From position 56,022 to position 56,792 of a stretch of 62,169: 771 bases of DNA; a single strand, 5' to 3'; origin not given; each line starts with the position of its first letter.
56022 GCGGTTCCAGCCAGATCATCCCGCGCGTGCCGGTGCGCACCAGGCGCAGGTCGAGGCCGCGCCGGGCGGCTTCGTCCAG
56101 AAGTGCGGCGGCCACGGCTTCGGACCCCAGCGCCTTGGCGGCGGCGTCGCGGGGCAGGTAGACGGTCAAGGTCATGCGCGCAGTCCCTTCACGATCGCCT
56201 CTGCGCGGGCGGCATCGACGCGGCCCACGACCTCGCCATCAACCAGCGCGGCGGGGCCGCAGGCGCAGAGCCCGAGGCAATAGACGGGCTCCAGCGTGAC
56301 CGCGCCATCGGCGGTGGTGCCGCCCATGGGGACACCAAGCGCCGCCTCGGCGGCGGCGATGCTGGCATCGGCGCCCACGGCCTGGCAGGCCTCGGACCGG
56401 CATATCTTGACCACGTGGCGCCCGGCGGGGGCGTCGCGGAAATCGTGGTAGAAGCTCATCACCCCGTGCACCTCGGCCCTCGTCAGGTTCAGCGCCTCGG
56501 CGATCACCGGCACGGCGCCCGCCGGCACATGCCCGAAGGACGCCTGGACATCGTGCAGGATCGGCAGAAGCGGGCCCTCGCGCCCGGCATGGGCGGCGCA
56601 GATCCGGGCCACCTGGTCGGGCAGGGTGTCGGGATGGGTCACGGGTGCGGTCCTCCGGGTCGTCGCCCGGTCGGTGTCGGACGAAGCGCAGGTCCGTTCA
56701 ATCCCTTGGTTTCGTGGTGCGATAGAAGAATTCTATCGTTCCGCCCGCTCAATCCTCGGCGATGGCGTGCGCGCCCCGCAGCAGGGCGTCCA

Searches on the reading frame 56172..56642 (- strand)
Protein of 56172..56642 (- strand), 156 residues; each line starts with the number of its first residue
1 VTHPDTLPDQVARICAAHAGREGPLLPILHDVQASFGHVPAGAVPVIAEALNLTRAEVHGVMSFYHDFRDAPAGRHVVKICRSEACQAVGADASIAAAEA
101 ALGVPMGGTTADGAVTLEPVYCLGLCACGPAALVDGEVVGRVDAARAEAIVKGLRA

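Call 62: search_protein_families(library=pfam, proteins=[window:56172-56642:-], max_evalue=0.00001)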
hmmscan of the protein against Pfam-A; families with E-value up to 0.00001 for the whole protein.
window:56172-56642:- (156 aa): 1 family
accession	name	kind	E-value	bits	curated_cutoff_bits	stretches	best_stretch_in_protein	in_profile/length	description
PF01257.25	2Fe-2S_thioredx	-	1.9e-41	141.7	24.8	1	12-154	2-144/145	Thioredoxin-like [2Fe-2S] ferredoxin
